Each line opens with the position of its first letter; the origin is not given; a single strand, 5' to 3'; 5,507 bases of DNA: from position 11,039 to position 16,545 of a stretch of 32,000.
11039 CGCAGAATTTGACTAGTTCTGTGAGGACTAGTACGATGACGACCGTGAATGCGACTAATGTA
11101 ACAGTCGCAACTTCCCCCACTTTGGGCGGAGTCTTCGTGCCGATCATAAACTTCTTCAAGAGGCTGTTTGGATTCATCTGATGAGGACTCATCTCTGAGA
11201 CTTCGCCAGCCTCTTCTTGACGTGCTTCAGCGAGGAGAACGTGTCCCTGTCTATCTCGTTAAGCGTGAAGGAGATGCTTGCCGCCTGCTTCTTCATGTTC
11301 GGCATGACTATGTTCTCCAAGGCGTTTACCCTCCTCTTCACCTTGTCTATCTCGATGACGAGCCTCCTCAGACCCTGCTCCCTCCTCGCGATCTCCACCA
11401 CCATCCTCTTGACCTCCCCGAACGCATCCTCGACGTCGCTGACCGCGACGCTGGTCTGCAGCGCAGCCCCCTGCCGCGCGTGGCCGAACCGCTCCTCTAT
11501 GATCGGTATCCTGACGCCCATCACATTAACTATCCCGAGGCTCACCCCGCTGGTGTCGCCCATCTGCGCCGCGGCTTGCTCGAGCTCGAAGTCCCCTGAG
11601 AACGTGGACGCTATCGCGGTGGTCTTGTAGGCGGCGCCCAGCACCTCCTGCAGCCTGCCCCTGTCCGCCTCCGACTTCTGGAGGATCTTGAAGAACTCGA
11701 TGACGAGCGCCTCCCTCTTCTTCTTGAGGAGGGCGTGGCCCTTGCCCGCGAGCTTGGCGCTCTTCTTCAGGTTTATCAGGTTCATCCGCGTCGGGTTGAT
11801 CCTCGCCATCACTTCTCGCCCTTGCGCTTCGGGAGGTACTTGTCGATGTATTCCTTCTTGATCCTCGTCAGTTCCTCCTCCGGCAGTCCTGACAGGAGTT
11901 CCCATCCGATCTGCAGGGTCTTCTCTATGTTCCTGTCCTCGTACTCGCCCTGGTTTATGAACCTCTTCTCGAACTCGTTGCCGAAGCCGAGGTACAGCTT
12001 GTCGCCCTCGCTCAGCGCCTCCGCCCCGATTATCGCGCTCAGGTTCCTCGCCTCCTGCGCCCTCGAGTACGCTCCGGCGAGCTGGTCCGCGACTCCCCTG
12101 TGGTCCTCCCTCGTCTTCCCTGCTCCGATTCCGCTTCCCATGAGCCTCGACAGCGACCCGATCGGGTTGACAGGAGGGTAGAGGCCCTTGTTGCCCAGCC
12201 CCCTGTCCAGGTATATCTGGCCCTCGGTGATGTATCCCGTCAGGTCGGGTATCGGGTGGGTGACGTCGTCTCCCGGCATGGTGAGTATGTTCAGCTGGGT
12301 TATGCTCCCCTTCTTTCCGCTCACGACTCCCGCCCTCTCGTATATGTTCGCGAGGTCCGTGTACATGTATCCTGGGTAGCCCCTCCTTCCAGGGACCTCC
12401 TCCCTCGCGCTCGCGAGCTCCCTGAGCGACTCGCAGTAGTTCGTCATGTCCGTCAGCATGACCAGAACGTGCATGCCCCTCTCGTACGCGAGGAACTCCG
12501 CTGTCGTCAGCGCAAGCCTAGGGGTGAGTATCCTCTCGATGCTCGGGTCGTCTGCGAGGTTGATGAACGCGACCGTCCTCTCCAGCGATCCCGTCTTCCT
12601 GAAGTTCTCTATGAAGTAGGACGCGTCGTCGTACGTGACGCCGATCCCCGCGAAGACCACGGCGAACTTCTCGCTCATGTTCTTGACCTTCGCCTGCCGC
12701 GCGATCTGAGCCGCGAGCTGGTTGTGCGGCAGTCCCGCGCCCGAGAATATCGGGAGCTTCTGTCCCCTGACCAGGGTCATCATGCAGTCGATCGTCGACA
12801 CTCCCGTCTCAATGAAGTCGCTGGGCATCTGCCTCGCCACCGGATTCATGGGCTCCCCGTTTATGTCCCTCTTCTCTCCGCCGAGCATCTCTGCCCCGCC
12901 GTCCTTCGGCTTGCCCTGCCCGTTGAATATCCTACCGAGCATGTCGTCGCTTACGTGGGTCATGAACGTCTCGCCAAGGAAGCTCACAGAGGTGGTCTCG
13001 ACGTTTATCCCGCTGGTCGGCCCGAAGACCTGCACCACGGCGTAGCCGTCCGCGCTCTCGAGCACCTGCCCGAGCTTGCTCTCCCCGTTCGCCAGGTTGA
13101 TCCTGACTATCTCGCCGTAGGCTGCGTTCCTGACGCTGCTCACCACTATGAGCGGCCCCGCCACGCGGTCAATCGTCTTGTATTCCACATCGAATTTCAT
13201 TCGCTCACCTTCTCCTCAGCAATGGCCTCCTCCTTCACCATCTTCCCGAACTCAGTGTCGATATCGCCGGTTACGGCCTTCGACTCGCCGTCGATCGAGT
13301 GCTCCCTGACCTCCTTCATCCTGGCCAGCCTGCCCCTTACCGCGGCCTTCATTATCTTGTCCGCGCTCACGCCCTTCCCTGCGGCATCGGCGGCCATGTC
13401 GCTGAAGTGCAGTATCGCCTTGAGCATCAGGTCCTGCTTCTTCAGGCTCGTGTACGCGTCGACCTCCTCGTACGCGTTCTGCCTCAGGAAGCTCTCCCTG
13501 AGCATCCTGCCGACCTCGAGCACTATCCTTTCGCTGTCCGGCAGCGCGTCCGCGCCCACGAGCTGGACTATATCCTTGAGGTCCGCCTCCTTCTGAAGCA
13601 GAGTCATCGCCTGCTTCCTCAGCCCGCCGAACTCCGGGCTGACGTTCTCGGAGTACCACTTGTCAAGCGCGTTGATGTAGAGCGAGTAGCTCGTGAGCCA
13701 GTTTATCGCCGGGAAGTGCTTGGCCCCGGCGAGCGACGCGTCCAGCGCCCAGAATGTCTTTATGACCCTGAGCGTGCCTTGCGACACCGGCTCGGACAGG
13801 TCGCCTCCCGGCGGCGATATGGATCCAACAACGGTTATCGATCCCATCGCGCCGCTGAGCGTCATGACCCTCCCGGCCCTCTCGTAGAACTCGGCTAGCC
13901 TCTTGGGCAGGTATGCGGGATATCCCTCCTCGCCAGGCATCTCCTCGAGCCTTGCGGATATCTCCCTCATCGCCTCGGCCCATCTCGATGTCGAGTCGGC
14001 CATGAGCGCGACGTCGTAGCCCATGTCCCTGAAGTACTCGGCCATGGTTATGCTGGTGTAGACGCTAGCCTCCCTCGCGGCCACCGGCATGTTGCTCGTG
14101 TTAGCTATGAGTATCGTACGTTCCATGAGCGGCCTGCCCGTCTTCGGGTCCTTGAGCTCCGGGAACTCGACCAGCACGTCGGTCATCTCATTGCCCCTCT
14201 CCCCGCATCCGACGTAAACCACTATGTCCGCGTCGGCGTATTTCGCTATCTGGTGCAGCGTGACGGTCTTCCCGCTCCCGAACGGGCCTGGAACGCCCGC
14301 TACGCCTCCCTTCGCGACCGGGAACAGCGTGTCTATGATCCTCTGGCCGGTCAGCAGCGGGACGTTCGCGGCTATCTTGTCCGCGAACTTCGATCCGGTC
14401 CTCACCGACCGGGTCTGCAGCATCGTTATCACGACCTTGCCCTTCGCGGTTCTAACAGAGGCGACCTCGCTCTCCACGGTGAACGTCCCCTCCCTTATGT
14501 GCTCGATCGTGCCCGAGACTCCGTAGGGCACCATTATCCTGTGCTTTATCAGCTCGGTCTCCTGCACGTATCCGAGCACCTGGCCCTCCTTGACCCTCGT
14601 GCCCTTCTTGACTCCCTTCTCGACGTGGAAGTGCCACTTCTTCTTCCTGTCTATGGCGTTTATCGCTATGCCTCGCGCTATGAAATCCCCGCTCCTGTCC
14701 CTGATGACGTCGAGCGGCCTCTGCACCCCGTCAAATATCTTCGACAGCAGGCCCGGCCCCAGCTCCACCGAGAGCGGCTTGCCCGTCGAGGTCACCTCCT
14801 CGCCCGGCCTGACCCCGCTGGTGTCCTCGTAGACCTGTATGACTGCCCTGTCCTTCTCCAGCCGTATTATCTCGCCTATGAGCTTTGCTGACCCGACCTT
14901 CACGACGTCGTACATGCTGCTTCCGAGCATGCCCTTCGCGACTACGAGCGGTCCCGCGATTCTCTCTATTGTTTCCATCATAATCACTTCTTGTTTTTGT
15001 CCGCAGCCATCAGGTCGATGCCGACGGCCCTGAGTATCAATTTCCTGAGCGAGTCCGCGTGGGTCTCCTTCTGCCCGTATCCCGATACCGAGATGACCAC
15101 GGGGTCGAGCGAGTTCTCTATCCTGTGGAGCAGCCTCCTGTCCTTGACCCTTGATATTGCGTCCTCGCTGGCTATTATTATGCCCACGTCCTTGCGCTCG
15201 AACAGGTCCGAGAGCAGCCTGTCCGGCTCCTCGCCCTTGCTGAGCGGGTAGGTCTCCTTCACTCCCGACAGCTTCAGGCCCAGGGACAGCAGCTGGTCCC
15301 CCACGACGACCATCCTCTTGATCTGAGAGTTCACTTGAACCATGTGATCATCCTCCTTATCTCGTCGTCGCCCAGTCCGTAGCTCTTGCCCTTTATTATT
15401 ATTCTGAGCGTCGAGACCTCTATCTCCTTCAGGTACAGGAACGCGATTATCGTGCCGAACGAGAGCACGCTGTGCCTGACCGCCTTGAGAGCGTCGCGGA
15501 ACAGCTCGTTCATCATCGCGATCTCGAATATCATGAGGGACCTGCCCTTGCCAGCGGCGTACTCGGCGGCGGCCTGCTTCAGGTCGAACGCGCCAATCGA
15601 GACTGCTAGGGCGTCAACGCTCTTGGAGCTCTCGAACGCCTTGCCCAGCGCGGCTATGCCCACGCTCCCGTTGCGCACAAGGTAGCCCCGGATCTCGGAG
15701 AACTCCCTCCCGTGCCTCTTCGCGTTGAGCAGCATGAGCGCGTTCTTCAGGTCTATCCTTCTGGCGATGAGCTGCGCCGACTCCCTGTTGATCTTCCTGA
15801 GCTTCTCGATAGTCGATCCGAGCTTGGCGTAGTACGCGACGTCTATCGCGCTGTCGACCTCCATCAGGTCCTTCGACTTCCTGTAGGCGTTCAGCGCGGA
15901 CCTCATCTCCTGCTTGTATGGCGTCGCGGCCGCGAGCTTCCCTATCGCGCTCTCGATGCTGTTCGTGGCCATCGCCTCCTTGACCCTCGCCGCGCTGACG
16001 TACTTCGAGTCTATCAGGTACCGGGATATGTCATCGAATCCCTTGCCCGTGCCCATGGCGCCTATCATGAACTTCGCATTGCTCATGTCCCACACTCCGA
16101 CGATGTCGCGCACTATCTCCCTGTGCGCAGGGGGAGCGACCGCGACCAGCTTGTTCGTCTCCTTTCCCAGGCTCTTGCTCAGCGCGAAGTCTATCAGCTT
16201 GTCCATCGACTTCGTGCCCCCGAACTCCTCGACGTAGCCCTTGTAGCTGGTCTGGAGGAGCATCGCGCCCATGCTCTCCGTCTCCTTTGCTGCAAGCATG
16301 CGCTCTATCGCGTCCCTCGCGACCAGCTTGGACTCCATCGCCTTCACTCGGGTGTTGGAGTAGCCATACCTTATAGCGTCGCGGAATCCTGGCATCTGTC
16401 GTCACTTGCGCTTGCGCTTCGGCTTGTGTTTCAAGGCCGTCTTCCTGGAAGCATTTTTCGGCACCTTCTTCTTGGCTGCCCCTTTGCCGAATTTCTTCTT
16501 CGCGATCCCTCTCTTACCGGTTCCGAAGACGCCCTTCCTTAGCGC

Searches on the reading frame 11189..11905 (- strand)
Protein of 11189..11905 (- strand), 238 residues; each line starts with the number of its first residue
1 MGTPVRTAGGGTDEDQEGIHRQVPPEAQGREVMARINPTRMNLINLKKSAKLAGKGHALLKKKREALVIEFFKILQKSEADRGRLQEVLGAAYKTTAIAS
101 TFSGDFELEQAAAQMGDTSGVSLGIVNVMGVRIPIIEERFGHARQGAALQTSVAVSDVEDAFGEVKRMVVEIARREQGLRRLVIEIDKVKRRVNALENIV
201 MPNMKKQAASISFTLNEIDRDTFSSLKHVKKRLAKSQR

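Call 7: search_protein_families(library=pfam, proteins=[window:11189-11905:-], max_evalue=0.001)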
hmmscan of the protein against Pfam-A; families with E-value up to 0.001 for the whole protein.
window:11189-11905:- (238 aa): 1 family
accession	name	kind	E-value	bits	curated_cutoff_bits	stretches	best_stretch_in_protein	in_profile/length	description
PF01813.22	ATP-synt_D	-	8.9e-43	146.9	25.7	1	42-231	1-196/196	ATP synthase subunit D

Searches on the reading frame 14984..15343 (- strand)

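Call 7: search_protein_families(library=pfam, proteins=[window:14984-15343:-], max_evalue=0.001)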
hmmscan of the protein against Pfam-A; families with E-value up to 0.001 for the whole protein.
window:14984-15343:- (119 aa): 1 family
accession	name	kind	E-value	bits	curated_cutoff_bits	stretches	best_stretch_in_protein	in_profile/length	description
PF01990.22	ATP-synt_F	-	9e-10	39.2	23.5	1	11-103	1-91/91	ATP synthase (F/14-kDa) subunit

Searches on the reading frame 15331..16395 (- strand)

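Call 7: search_protein_families(library=pfam, proteins=[window:15331-16395:-], max_evalue=0.001)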
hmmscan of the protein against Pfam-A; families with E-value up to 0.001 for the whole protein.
window:15331-16395:- (354 aa): 1 family
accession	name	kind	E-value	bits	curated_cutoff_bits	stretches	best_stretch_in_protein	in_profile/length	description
PF01992.21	vATP-synt_AC39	-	3.7e-52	178.2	29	1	14-348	2-338/339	ATP synthase (C/AC39) subunit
